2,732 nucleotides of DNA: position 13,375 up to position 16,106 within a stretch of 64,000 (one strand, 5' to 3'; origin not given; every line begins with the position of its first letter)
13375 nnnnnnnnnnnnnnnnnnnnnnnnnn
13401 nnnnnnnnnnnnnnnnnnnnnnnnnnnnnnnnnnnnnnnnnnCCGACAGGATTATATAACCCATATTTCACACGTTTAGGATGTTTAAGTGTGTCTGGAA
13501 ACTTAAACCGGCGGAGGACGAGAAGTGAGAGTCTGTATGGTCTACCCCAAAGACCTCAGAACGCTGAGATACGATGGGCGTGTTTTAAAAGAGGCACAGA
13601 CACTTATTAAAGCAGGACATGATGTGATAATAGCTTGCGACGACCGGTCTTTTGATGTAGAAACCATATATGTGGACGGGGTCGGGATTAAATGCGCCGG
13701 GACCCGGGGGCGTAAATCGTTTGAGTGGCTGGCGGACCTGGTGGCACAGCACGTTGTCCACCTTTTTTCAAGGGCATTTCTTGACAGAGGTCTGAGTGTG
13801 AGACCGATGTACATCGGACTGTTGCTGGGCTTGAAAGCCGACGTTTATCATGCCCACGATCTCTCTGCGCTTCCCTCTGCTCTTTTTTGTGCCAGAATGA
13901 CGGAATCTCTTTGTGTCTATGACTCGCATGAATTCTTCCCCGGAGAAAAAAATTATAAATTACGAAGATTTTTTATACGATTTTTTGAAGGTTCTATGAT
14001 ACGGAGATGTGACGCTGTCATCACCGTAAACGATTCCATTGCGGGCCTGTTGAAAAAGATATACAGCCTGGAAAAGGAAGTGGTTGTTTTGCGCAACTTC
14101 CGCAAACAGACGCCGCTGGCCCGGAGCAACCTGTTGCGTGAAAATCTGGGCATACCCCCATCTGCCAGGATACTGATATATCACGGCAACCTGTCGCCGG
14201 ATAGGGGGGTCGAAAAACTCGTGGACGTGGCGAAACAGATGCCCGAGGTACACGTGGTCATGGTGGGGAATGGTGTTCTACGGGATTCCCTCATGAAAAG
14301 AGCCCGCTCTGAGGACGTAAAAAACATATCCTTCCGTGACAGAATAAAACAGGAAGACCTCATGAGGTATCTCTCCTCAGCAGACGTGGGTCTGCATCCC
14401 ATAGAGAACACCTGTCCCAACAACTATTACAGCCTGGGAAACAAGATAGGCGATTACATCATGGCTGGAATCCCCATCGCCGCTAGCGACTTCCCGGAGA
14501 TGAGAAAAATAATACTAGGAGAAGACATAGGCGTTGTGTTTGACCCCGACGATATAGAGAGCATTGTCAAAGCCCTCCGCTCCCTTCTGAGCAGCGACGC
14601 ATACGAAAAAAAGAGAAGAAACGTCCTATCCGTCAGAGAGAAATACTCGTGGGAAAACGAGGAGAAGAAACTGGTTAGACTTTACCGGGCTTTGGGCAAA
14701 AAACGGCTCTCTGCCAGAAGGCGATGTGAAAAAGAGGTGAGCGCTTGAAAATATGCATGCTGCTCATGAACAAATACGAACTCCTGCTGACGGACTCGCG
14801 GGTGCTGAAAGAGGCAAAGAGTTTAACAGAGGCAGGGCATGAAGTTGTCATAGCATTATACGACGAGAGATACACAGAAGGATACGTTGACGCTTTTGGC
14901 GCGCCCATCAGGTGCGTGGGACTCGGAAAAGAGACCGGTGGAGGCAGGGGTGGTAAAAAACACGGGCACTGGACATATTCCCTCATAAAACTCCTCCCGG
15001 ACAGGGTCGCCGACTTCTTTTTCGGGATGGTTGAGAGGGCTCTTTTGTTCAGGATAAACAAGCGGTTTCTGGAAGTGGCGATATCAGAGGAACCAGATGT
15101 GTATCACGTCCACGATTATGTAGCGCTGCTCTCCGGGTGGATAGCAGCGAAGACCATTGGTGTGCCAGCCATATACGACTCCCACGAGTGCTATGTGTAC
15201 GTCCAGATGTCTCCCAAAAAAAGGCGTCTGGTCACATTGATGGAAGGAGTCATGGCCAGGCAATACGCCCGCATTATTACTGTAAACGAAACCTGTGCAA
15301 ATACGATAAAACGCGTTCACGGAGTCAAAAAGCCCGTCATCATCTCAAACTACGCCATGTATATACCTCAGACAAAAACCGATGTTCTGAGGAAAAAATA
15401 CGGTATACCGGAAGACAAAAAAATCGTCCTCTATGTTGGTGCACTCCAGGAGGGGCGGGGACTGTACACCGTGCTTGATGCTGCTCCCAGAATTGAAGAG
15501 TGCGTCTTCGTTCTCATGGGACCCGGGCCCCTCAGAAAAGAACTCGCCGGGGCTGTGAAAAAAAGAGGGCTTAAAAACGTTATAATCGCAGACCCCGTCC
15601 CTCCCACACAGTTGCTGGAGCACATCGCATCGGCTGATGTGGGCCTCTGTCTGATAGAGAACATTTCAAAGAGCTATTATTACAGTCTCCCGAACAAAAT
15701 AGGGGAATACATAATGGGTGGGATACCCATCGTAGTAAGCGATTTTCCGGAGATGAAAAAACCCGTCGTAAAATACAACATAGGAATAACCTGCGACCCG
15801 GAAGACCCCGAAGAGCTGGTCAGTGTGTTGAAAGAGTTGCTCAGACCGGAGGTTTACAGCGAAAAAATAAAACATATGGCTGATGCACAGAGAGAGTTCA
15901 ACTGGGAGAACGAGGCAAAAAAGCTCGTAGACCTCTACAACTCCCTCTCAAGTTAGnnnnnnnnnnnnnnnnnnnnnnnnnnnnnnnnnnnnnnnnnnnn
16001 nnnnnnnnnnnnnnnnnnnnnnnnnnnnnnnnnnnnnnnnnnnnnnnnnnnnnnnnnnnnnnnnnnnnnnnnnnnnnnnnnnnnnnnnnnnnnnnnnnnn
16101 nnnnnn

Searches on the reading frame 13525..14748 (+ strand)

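Call 7: search_protein_families(library=pfam, proteins=[window:13525-14748:+], max_evalue=0.00001)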
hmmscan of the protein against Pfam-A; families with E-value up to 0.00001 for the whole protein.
window:13525-14748:+ (407 aa): 5 families
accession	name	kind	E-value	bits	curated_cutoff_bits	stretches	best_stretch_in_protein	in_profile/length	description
PF00534.26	Glycos_transf_1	-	1.9e-18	67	26.4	1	204-364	5-162/172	Glycosyl transferases group 1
PF13692.12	Glyco_trans_1_4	-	4.1e-16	60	27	1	215-356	2-141/142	Glycosyl transferases group 1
PF13439.12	Glyco_transf_4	-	5.1e-11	43.3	28.5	1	23-191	11-164/170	Glycosyltransferase Family 4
PF13579.12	Glyco_trans_4_4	-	3.1e-08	34.6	29.7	1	21-190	8-156/158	Glycosyl transferase 4-like domain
PF13524.12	Glyco_trans_1_2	-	2.6e-06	27.9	25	1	230-358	3-115/144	Glycosyl transferase-like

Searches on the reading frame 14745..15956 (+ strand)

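Call 7: search_protein_families(library=pfam, proteins=[window:14745-15956:+], max_evalue=0.00001)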
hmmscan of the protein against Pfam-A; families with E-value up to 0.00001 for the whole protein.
window:14745-15956:+ (403 aa): 4 families
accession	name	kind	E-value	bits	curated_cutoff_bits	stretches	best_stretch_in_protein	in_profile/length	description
PF00534.26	Glycos_transf_1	-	2.9e-17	63.2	26.4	1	214-379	4-166/172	Glycosyl transferases group 1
PF13692.12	Glyco_trans_1_4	-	1.7e-15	57.9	27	1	226-367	2-141/142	Glycosyl transferases group 1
PF13579.12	Glyco_trans_4_4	-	3.1e-15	57.3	29.7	1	19-196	6-149/158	Glycosyl transferase 4-like domain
PF13439.12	Glyco_transf_4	-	1.3e-12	48.5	28.5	1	23-202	11-164/170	Glycosyltransferase Family 4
